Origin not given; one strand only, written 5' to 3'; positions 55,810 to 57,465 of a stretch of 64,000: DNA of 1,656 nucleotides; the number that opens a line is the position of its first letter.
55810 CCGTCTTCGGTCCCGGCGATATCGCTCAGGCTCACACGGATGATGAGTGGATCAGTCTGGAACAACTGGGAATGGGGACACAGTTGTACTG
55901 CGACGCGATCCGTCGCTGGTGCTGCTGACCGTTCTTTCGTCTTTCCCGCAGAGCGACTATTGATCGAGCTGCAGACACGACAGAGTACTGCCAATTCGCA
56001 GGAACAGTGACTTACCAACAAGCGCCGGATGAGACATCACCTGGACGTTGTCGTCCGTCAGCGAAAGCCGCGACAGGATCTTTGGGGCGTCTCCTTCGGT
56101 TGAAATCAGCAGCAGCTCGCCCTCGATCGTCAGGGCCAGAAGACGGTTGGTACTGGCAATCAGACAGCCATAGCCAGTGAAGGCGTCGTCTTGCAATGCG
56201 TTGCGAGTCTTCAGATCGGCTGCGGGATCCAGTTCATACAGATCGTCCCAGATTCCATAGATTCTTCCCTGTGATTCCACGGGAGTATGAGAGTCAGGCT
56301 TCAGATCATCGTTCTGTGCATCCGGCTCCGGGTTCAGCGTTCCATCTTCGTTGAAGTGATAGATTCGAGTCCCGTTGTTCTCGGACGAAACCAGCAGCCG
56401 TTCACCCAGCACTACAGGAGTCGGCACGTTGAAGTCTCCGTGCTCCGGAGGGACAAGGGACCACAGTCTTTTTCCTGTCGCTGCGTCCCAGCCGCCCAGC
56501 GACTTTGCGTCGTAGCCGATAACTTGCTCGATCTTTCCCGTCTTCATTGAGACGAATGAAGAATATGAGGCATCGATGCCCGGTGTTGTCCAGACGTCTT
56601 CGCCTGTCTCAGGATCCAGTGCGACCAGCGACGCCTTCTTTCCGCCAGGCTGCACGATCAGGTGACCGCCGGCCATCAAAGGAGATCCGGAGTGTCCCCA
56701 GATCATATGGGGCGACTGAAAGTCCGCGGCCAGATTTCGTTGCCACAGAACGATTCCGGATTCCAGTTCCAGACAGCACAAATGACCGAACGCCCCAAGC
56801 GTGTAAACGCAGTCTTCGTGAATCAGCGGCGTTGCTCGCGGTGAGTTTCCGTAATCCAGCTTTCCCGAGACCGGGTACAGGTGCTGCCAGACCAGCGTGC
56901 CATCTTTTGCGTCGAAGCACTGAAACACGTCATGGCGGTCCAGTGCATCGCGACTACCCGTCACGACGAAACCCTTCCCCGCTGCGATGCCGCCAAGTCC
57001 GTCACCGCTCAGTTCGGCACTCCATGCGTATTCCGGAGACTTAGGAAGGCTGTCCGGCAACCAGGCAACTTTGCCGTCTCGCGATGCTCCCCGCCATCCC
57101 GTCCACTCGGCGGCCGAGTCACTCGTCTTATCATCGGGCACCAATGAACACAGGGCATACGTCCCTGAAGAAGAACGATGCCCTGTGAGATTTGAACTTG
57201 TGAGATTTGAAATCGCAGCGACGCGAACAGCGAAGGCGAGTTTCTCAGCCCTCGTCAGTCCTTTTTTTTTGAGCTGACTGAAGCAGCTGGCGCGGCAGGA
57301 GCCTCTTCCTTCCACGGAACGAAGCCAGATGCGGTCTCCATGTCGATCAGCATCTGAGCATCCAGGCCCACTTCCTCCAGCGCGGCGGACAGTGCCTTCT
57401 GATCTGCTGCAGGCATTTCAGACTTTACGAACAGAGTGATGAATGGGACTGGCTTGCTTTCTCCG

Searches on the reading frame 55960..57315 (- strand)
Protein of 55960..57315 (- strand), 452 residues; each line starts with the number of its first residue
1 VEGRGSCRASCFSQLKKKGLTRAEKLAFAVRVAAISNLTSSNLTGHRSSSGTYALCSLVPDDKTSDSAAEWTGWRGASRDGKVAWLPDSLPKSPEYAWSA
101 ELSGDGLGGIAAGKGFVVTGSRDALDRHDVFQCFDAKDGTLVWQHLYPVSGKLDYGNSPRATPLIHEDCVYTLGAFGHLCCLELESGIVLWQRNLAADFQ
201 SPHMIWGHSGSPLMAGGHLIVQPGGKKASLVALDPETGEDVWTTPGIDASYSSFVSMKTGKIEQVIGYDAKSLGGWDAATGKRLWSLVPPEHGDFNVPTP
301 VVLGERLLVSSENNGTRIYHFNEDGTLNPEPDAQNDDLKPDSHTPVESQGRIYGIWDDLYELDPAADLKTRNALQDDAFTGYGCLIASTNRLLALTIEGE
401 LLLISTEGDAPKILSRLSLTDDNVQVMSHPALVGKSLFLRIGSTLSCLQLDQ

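Call 96: search_protein_families(library=pfam, proteins=[window:55960-57315:-], max_evalue=0.00001)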
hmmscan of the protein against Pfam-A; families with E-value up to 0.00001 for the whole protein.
window:55960-57315:- (452 aa): 3 families
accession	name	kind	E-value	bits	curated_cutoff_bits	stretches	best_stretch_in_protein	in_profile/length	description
PF13360.13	PQQ_2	-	1.2e-20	74.6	27.6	1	130-316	5-181/233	Outer membrane protein assembly factor BamB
PF13570.13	Beta-prop_ACSF4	-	6.2e-08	32.9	133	1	114-322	103-288/329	Beta-alanine-activating enzyme, beta-propeller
PF01011.28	PQQ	-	3.1e-07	29.9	26.7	0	210-249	51-89/595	Glucose/ethanol/alcohol dehydrogenase, beta-propeller domain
